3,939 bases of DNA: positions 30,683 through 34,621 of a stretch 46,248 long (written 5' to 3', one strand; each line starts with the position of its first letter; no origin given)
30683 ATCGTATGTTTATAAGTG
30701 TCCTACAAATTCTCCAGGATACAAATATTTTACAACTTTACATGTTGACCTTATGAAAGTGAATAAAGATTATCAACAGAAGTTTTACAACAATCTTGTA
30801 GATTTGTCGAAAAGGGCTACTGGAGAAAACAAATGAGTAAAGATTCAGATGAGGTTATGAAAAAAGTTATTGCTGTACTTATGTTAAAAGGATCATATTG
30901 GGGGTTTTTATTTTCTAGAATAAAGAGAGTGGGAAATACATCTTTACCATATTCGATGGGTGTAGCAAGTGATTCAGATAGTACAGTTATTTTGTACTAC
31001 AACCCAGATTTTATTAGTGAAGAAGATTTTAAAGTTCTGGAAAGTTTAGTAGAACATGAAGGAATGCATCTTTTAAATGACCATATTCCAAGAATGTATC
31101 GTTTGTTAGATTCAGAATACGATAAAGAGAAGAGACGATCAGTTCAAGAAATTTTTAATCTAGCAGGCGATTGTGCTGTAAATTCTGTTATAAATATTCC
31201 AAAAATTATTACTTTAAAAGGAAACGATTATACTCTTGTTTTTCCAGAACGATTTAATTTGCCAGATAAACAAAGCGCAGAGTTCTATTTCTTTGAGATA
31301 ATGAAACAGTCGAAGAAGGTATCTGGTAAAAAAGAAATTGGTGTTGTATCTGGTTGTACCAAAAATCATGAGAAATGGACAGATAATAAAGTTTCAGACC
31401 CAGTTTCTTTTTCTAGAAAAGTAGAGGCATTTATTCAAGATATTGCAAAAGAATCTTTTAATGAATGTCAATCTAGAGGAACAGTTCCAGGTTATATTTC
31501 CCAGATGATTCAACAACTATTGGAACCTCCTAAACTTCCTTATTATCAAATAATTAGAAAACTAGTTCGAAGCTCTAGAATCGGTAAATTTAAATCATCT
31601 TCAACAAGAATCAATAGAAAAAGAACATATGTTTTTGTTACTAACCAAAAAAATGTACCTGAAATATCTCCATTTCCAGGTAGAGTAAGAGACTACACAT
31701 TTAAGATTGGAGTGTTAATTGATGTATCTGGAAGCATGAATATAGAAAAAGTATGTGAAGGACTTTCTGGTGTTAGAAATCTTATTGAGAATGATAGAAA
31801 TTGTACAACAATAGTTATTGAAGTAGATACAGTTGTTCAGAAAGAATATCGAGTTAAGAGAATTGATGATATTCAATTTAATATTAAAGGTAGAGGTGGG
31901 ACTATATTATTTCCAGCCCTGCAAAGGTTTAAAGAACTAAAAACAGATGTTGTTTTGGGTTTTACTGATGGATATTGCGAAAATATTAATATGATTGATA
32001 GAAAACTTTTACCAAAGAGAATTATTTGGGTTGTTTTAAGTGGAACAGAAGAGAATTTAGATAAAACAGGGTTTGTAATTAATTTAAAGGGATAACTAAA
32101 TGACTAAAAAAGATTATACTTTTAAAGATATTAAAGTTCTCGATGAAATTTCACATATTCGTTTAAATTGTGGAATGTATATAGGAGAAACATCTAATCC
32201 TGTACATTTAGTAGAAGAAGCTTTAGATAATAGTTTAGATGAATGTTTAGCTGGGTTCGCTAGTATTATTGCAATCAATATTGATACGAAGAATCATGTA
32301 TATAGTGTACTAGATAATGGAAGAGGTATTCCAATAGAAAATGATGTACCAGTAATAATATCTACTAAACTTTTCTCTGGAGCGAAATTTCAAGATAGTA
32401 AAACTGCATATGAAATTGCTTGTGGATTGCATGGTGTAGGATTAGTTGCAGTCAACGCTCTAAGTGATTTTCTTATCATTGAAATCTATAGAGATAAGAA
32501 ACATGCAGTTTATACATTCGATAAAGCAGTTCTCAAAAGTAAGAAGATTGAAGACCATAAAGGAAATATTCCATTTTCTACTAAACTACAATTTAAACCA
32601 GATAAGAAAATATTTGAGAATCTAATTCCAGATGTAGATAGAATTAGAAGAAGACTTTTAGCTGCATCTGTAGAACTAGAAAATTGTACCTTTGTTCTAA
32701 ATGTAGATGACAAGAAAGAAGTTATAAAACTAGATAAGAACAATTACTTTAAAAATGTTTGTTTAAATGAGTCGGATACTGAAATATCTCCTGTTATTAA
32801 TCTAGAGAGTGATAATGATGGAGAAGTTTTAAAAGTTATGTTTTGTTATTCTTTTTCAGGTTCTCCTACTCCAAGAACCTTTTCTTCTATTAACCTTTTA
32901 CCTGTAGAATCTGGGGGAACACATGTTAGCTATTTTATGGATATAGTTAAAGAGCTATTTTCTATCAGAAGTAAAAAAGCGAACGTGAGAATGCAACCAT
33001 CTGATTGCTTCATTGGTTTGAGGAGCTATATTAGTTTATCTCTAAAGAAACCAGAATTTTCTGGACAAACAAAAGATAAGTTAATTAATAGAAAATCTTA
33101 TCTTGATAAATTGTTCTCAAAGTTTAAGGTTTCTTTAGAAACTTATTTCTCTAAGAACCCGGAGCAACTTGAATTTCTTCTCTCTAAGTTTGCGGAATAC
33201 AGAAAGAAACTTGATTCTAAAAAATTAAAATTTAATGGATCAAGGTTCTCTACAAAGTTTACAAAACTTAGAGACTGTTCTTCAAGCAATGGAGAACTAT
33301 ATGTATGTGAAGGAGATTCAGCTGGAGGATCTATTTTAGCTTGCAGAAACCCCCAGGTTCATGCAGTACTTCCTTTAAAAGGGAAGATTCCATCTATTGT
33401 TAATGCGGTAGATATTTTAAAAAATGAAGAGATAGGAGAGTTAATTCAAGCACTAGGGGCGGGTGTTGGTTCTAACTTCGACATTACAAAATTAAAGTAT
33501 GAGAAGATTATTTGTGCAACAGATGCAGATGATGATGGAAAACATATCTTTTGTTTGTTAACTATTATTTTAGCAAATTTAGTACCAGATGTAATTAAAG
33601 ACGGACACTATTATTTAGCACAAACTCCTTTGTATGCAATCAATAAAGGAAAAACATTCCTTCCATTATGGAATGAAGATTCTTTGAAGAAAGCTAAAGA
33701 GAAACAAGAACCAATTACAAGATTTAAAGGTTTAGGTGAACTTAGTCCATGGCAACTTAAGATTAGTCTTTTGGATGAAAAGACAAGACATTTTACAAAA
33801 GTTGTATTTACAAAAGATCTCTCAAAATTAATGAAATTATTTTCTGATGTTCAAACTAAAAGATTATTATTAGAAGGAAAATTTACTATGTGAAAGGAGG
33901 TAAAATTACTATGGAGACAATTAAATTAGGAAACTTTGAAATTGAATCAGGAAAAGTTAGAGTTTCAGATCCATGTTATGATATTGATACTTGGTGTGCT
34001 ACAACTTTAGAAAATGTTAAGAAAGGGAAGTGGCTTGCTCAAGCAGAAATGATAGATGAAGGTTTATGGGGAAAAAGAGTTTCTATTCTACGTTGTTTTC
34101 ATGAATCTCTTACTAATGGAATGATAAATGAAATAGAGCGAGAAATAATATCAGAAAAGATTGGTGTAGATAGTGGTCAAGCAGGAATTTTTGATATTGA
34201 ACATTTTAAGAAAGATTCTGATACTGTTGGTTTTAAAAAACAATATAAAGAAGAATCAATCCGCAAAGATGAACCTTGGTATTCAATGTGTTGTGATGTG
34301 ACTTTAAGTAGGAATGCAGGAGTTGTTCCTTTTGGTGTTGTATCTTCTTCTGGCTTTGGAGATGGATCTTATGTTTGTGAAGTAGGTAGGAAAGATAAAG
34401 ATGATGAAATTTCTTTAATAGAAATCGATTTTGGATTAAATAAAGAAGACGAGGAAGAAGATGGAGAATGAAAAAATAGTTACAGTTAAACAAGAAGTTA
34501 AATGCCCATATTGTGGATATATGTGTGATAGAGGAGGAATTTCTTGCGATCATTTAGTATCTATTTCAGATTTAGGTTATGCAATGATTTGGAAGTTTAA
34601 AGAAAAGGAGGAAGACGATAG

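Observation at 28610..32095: MoxR-like AAA+ ATPase coupled to a metallopeptidase-like/von Willebrand A protein inside a phage replication region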

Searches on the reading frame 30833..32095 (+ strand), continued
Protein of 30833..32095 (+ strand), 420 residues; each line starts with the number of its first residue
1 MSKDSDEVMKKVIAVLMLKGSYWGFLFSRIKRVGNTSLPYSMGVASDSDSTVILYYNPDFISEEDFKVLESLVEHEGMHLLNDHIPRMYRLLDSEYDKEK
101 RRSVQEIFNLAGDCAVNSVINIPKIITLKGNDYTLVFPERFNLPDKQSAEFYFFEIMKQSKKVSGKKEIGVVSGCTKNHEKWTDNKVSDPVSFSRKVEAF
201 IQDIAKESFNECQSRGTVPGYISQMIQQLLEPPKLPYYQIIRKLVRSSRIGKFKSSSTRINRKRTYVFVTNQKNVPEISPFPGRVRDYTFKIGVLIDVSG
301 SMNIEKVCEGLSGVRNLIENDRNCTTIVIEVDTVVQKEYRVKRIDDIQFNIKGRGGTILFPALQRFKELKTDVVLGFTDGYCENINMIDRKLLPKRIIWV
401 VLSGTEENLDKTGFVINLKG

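Call 35: get_annotated_region(hit=H35, flank=6000)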
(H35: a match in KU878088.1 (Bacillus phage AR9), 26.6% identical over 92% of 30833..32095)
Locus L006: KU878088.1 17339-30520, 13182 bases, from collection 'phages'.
description: Bacillus phage AR9, complete genome.
organism: Bacillus phage AR9 (NCBI taxid 1815509)
taxonomy: Viruses; Duplodnaviria; Heunggongvirae; Uroviricota; Caudoviricetes; Takahashivirus; Takahashivirus PBS1
host: Bacillus subtilis subsp. subtilis 168; source: -; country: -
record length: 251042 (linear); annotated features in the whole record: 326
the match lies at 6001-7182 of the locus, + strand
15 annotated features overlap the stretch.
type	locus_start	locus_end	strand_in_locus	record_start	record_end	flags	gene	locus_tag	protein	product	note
CDS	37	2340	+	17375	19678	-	-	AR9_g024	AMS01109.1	DNA gyrase subunit B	cd00075 - histidine kinase-like ATPases, cd01030 - topoisomerase-primase (TOPRIM); pfam01751 -Toprim domain, pfam00986 ...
CDS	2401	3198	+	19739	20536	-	-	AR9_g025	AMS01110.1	mannosyl-glycoendo-beta-N-acetylglucosaminidase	pfam01832 - mannosyl-glycoprotein endo-beta-N-acetylglucosaminidase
CDS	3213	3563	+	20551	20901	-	-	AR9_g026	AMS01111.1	hypothetical protein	-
CDS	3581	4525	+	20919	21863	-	-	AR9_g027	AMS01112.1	DNA binding protein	cl17451 - homeodomain-like domain, COG1438 - arginine repressor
regulatory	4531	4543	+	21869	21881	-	-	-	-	promoter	early promoter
CDS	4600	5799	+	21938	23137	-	-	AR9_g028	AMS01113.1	AAA family ATPase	cd00009 - ATPases associated with a wide variety of cellular activities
CDS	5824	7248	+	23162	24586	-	-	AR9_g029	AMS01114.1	zincin-like protease fused to vWA domain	pfam09967 - VWA-like domain, pfam13203 - metallopeptidase domain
CDS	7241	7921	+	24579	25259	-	-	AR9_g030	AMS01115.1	hypothetical protein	-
CDS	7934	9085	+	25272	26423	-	-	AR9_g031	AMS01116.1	hypothetical protein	-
CDS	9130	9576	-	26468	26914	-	-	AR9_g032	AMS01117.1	HNH nuclease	-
regulatory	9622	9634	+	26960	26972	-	-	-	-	promoter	early promoter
CDS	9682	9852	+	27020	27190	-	-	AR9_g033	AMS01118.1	hypothetical protein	-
CDS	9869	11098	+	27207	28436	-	-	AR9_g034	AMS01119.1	hypothetical protein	-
CDS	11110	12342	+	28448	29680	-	-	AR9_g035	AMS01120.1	hypothetical protein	-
CDS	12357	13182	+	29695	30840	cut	-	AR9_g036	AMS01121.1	hypothetical protein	-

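Call 36: get_annotated_region(hit=H58, flank=6000)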
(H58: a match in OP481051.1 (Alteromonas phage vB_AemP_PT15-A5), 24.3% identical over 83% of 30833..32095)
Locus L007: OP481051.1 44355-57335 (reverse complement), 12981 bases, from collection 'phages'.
description: Alteromonas phage vB_AemP_PT15-A5, complete genome.
organism: Alteromonas phage vB_AemP_PT15-A5 (NCBI taxid 2981567)
taxonomy: Viruses; Duplodnaviria; Heunggongvirae; Uroviricota; Caudoviricetes; Schitoviridae
host: Alteromonas mediterranea PT15; source: -; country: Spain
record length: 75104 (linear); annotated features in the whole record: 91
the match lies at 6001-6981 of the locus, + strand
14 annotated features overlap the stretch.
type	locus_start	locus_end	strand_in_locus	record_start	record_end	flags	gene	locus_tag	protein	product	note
CDS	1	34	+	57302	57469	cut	-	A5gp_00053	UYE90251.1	hypothetical protein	-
CDS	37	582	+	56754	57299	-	-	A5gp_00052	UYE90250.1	hypothetical protein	-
CDS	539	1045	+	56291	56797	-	-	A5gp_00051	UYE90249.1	hypothetical protein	-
CDS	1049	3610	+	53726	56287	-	-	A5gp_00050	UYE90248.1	rIIA-like protein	-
CDS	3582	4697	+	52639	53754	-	-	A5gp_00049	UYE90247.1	rIIB-like protein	-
CDS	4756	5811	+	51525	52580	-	-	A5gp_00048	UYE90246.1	ATP-binding protein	-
CDS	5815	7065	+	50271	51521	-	-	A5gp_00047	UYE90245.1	metallopeptidase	-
CDS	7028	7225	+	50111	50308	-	-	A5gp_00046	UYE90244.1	hypothetical protein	-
CDS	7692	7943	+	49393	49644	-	-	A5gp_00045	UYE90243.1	hypothetical protein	-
CDS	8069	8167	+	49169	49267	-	-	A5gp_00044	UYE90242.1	hypothetical protein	-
CDS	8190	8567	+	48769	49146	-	-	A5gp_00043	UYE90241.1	hypothetical protein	-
CDS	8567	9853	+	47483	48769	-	-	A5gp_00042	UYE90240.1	DNA helicase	-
CDS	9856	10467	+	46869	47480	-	-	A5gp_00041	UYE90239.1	hypothetical protein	-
CDS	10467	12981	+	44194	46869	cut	-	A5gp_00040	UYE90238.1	DNA polymerase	-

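Call 41: get_annotated_region(hit=H46, flank=5000)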
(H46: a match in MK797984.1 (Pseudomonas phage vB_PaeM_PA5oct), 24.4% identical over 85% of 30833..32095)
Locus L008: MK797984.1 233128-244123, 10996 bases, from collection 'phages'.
description: Pseudomonas phage vB_PaeM_PA5oct, complete genome.
organism: Pseudomonas phage vB_PaeM_PA5oct (NCBI taxid 2163605)
taxonomy: Viruses; Duplodnaviria; Heunggongvirae; Uroviricota; Caudoviricetes; Arenbergviridae; Wroclawvirus; Wroclawvirus PA5oct
host: -; source: -; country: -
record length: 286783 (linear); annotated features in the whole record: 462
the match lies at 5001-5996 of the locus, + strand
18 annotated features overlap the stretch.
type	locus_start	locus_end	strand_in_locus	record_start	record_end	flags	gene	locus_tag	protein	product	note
CDS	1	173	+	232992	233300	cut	-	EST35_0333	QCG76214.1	hypothetical protein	-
CDS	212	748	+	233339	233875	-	-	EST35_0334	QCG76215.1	hypothetical protein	-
CDS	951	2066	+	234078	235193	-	-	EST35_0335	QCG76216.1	ATPase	ESI-MS/MS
CDS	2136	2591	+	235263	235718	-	-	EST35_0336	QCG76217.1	hypothetical protein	-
CDS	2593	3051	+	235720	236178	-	-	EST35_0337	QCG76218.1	hypothetical protein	-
CDS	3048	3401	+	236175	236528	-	-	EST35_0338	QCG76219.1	hypothetical protein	-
CDS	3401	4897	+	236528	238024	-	-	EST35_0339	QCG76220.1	putative homing endonuclease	-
CDS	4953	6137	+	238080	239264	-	-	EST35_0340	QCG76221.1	hypothetical protein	-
CDS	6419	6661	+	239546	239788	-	-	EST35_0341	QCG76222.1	hypothetical protein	-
CDS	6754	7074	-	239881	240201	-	-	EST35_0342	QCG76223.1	hypothetical protein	-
CDS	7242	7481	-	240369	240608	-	-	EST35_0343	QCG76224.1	hypothetical protein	-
CDS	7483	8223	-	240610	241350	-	-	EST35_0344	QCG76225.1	hypothetical protein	-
CDS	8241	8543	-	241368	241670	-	-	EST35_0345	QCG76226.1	translation initiation factor IF-2-like protein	-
CDS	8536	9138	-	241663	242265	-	-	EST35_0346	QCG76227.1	HNH endonuclease family protein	-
CDS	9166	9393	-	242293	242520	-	-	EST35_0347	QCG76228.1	hypothetical protein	-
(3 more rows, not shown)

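Call 47: search_protein_families(library=pfam, proteins=[L006:4600-5799:+, L007:4756-5811:+, L008:951-2066:+], max_evalue=0.01)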
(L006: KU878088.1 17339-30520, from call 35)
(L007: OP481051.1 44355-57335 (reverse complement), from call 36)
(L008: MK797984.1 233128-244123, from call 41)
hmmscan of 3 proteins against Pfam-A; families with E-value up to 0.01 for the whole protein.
L006:4600-5799:+ (399 aa): 7 families
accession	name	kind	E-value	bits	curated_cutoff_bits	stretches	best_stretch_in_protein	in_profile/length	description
PF07728.20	AAA_5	-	4.7e-07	30.3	22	1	22-171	4-139/139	AAA domain (dynein-related subfamily)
PF00158.32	Sigma54_activat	-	6.4e-05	23.1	20.2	0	2-52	7-56/168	Sigma-54 interaction domain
PF13401.12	AAA_22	-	0.00016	22.4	27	1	18-114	6-96/130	AAA domain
PF00005.33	ABC_tran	-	0.00026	22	25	1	8-46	2-40/137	ABC transporter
PF00004.35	AAA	-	0.0011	19.8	21.2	1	22-147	3-109/131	ATPase family associated with various cellular activities (AAA)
PF13191.12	AAA_16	-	0.0015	19.5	32.6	1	15-127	20-157/167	AAA ATPase domain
PF00910.28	RNA_helicase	-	0.0066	17.4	21.5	0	22-51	3-35/105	RNA helicase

L007:4756-5811:+ (351 aa): 3 families
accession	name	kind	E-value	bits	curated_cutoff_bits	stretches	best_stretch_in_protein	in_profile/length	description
PF00004.35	AAA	-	1.6e-05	25.8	21.2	1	27-155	2-124/131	ATPase family associated with various cellular activities (AAA)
PF07728.20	AAA_5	-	8.6e-05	23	22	1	31-161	7-138/139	AAA domain (dynein-related subfamily)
PF07726.17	AAA_3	-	0.00018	21.8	27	1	27-127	3-91/131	ATPase family associated with various cellular activities (AAA)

L008:951-2066:+ (371 aa): 4 families
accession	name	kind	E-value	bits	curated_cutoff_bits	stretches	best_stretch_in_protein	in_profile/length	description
PF07728.20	AAA_5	-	4.1e-05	24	22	1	30-128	1-95/139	AAA domain (dynein-related subfamily)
PF07726.17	AAA_3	-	0.00031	21.1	27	1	31-164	2-130/131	ATPase family associated with various cellular activities (AAA)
PF00004.35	AAA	-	0.00059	20.7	21.2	1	31-147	1-111/131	ATPase family associated with various cellular activities (AAA)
PF13481.12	AAA_25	-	0.0021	18.2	27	0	14-49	19-54/195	AAA domain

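Call 64: find_related_loci(query=A2, collection=viral_contigs, flank=8000)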
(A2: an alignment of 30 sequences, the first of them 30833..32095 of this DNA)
Query A2 (420 aa) in viral_contigs; peptide patterns used: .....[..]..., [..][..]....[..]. (x = any residue, [..] = any of these).
105 stretches matched a pattern; 37 encode a relative of the query (tblastn E <= 1e-3); 37 distinct loci.
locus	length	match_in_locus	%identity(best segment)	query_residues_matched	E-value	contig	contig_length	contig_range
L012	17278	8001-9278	48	2-418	3e-139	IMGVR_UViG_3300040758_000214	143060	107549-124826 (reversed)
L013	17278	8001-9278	47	4-418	7e-135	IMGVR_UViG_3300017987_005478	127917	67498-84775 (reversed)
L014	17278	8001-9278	47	4-418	7e-135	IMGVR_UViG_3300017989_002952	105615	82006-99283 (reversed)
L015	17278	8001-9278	45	4-419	7e-133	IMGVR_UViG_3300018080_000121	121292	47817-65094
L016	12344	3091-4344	48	1-418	1e-132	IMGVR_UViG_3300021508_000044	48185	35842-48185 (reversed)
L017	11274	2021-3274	48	1-418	1e-132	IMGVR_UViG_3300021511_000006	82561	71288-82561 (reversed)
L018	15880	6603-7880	46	2-418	5e-132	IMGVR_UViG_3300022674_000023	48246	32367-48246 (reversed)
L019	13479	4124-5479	46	4-418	1e-131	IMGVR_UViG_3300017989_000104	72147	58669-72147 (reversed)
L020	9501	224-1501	49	5-418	2e-131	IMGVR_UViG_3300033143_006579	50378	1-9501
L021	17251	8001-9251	47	9-418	1e-130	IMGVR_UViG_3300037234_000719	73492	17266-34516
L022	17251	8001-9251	47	9-418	1e-130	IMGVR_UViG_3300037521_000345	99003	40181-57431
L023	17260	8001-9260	48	1-418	1e-129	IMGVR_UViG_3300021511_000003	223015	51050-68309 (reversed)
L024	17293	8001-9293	45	4-419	2e-129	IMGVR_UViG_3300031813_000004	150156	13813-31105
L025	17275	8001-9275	49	1-418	6e-129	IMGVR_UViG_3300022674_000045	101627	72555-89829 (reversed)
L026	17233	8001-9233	47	5-418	1e-128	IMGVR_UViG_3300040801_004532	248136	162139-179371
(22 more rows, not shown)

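Call 77: search_protein_families(library=pfam, alignment_id=A2, max_evalue=1)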
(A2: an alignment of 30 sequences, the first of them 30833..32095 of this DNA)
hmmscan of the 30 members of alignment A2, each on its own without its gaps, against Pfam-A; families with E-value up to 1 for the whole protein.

A. member 1, window:30833-32095:+ (420 aa): 2 families
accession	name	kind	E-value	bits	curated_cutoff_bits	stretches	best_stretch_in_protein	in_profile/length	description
PF13203.12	DUF2201_N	-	5.7e-11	43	23.2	1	11-251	8-242/271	Putative metallopeptidase domain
PF09967.15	DUF2201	-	7.3e-08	33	26.4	1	294-403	3-108/123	VWA-like domain (DUF2201)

B. families by the number of members that match (of 30 scanned): 23 families
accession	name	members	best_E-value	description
PF09967.15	DUF2201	30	8.9e-16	VWA-like domain (DUF2201)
PF13203.12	DUF2201_N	30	1.1e-12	Putative metallopeptidase domain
PF13519.12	VWA_2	23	3e-06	von Willebrand factor type A domain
PF00092.34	VWA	13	0.018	von Willebrand factor type A domain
PF01435.24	Peptidase_M48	6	0.0062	Peptidase family M48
PF05762.20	VWA_CoxE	2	0.077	VWA domain containing CoxE-like protein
PF18225.7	AbfS_sensor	1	0.0024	Sensor histidine kinase (AbfS) sensor domain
PF23220.1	HAT_Syf1_M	1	0.032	Pre-mRNA-splicing factor SYF1 middle HAT repeat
PF18739.6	HEPN_Apea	1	0.036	Apea-like HEPN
PF25358.1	PH_fung_RdRP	1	0.053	Fungal RdRP associated PH-like domain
PF23121.1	SPOC_AIPP2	1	0.065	AIPP2, SPOC-like domain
PF09373.15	PMBR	1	0.087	Pseudomurein-binding repeat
PF23359.1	Lsr2_DNA-bd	1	0.089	Lsr2 DNA-binding domain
PF19150.5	DUF5832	1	0.093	Family of unknown function (DUF5832)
PF14278.11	TetR_C_8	1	0.1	Transcriptional regulator C-terminal region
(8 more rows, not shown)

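Call 86: search_protein_families(library=pfam, proteins=[L006:5824-7248:+, L008:4953-6137:+, L007:5815-7065:+], max_evalue=0.001)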
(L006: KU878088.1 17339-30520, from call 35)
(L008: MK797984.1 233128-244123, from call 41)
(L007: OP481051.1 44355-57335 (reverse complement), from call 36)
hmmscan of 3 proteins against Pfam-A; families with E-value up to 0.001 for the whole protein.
L006:5824-7248:+ (474 aa): 4 families
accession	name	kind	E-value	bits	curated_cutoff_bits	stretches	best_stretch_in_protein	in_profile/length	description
PF09967.15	DUF2201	-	1.5e-17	64.3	26.4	1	341-463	1-119/123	VWA-like domain (DUF2201)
PF13203.12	DUF2201_N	-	4.9e-15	56.3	23.2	1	97-328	48-254/271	Putative metallopeptidase domain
PF13519.12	VWA_2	-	7.7e-06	26.9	27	1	342-430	2-106/107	von Willebrand factor type A domain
PF05762.20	VWA_CoxE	-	0.00041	20.3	26.4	1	313-438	29-167/222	VWA domain containing CoxE-like protein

L008:4953-6137:+ (394 aa): 2 families
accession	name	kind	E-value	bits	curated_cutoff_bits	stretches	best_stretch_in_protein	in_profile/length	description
PF13203.12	DUF2201_N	-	6.3e-43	147.8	23.2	1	8-247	4-255/271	Putative metallopeptidase domain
PF09967.15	DUF2201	-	3.8e-19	69.5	26.4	1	265-390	1-120/123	VWA-like domain (DUF2201)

L007:5815-7065:+ (416 aa): 2 families
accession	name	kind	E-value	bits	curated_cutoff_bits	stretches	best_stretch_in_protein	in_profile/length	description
PF13203.12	DUF2201_N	-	2.8e-35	122.7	23.2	1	24-273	8-270/271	Putative metallopeptidase domain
PF09967.15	DUF2201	-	1.2e-20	74.3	26.4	1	282-403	2-120/123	VWA-like domain (DUF2201)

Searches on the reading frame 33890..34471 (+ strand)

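Call 3: search_protein_families(library=pfam, proteins=[window:33890-34471:+], max_evalue=0.1)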
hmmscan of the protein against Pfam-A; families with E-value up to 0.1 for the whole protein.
window:33890-34471:+ (193 aa): 1 family
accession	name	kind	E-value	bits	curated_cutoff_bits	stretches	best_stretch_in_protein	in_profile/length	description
PF14025.11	DUF4241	-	3.7e-08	34.2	27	1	17-176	2-187/189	Protein of unknown function (DUF4241)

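Call 4: search_protein_families(library=phrogs, proteins=[window:33890-34471:+], max_evalue=0.01)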
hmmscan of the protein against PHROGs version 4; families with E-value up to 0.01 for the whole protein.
window:33890-34471:+ (193 aa): 1 family
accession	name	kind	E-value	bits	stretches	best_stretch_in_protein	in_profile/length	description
phrog_5209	-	unknown function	1.3e-07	32.6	1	8-35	3-30/103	-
